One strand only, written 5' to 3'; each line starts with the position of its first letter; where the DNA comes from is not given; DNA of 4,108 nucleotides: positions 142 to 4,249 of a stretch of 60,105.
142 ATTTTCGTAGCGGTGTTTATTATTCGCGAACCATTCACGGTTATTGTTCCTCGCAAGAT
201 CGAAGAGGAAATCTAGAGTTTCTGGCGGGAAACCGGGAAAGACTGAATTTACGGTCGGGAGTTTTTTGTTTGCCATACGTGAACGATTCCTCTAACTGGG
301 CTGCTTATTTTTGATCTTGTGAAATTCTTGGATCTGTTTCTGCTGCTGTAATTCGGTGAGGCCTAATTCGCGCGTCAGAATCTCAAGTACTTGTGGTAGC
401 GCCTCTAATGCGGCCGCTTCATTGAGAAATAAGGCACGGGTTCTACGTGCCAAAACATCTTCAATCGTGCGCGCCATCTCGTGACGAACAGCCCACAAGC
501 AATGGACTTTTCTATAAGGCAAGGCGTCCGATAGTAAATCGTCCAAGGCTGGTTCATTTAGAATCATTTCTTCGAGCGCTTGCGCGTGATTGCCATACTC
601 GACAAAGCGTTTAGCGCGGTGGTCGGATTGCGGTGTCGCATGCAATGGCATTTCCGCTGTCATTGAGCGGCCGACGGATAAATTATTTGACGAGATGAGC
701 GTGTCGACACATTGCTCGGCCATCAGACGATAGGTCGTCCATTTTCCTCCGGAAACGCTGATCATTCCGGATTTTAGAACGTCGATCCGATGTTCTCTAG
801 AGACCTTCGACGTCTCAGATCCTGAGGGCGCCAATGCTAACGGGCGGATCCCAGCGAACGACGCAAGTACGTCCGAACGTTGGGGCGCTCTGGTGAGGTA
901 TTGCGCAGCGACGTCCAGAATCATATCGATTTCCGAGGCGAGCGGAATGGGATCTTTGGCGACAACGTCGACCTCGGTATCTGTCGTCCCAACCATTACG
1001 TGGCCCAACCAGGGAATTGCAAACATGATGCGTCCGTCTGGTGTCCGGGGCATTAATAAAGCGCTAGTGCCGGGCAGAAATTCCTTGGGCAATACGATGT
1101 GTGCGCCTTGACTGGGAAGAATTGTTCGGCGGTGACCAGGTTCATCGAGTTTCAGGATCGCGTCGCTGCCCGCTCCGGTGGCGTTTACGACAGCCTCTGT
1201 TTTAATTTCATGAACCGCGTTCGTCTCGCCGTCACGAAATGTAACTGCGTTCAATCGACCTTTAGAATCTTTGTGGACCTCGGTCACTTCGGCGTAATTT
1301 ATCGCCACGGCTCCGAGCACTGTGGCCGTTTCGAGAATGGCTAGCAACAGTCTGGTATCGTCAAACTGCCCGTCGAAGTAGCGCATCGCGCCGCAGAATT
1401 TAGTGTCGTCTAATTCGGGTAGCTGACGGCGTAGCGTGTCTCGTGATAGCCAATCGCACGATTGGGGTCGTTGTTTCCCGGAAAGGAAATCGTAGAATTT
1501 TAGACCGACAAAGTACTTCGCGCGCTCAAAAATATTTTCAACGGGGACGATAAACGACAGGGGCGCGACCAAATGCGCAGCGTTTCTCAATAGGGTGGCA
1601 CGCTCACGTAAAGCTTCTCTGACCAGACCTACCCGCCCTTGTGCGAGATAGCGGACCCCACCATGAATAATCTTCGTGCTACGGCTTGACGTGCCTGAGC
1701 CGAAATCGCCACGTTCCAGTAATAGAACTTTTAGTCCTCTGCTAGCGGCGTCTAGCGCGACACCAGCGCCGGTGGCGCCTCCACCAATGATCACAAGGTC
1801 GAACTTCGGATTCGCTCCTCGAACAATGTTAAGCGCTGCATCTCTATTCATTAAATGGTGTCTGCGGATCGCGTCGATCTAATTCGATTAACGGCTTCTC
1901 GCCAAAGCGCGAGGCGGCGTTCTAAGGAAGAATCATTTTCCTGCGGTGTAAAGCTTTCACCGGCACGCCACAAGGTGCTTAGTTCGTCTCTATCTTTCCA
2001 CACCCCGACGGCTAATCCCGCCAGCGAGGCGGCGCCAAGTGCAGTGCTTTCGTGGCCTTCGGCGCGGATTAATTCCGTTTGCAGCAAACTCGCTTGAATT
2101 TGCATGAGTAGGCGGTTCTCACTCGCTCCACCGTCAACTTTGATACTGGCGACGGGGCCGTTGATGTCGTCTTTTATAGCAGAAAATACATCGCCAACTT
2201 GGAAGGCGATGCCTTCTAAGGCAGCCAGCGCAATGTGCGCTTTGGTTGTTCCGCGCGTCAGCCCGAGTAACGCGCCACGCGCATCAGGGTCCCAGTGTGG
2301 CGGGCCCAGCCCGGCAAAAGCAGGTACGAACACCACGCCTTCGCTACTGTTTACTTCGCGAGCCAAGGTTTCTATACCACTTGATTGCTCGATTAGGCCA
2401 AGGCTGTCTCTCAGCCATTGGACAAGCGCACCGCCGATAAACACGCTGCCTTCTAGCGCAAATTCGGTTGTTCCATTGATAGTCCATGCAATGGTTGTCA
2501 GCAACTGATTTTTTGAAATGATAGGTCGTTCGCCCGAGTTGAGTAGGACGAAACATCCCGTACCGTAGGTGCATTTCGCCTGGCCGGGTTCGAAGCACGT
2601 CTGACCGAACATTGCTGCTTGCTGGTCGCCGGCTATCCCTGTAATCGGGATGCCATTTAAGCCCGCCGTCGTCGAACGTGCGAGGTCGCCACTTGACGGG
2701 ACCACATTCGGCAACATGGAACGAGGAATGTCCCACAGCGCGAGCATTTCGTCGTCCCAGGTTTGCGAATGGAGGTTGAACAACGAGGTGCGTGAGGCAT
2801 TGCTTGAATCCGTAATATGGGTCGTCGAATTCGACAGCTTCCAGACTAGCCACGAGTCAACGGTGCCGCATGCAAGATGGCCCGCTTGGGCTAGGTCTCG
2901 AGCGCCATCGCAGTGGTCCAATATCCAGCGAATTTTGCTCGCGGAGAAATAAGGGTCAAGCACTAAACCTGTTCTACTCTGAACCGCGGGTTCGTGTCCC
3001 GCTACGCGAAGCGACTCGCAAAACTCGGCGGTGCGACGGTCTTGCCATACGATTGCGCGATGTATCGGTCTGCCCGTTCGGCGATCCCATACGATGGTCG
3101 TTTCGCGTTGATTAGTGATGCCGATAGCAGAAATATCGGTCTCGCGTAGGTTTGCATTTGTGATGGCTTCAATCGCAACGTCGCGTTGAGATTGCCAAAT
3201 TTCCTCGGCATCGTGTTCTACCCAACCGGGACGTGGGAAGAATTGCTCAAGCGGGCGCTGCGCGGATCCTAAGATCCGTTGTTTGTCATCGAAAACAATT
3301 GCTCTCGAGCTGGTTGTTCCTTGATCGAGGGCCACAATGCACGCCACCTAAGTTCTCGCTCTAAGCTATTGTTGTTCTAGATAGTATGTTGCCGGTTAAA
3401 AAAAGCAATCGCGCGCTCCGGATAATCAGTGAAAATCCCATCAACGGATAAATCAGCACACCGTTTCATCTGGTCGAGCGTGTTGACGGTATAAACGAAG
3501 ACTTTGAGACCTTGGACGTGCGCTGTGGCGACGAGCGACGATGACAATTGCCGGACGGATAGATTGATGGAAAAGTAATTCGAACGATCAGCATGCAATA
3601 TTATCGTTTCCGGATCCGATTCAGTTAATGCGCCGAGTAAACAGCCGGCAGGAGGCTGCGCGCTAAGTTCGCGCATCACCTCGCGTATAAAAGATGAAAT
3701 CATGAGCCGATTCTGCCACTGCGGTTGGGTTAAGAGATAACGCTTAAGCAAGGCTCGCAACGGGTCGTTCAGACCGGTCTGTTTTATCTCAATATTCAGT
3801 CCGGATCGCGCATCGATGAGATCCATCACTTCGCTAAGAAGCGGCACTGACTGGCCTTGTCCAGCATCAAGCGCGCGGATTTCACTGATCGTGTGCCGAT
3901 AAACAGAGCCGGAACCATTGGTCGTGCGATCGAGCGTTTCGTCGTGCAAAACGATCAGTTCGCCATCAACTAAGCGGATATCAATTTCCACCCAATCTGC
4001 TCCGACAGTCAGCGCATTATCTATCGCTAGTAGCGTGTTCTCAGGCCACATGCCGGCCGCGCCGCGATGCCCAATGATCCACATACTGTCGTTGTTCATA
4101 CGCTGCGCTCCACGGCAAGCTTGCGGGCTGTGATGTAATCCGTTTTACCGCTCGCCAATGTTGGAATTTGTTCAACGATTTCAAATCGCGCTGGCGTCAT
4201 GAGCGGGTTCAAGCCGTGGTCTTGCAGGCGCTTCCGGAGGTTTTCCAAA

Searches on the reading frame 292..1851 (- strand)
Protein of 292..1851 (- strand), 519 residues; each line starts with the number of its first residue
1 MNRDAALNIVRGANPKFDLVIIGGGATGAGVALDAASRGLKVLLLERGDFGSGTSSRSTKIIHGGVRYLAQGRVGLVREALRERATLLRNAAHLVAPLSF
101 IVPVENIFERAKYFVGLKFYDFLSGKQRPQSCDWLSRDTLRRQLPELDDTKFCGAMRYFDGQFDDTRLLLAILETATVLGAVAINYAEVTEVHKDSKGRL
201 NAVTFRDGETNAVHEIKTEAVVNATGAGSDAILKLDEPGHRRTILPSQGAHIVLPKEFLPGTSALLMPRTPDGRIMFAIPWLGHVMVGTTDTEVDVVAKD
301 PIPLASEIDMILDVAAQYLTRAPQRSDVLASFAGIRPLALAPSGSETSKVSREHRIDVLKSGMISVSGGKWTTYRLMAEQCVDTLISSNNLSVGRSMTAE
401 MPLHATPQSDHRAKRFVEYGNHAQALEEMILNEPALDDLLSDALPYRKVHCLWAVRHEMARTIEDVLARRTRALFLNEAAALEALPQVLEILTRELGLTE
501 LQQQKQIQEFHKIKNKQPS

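Call 62: search_protein_families(library=pfam, proteins=[window:292-1851:-], max_evalue=0.00001)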
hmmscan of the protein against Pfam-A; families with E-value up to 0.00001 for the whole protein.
window:292-1851:- (519 aa): 3 families
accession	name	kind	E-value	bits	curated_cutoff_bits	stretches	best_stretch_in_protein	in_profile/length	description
PF01266.30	DAO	-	2.6e-58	198.7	27.9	1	18-344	1-316/353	FAD dependent oxidoreductase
PF16901.10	DAO_C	-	5.9e-20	71.8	31.4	1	411-500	31-123/126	C-terminal domain of alpha-glycerophosphate oxidase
PF12831.13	FAD_oxidored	-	2.1e-06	27.8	27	0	18-228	1-147/416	FAD dependent oxidoreductase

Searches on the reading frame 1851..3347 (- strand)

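Call 62: search_protein_families(library=pfam, proteins=[window:1851-3347:-], max_evalue=0.00001)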
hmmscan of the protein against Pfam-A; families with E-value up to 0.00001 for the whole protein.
window:1851-3347:- (498 aa): 2 families
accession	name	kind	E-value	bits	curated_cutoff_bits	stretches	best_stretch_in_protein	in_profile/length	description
PF00370.27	FGGY_N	-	3.6e-75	253.2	28.8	1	4-248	2-245/245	FGGY family of carbohydrate kinases, N-terminal domain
PF02782.22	FGGY_C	-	2.5e-42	145.3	27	1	257-446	1-197/198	FGGY family of carbohydrate kinases, C-terminal domain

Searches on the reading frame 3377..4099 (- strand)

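Call 62: search_protein_families(library=pfam, proteins=[window:3377-4099:-], max_evalue=0.00001)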
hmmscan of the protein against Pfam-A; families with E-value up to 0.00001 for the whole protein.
window:3377-4099:- (240 aa): 1 family
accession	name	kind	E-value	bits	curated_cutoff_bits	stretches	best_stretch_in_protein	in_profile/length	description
PF03009.23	GDPD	-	4e-38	132.3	23.6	1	11-228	1-243/244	Glycerophosphoryl diester phosphodiesterase family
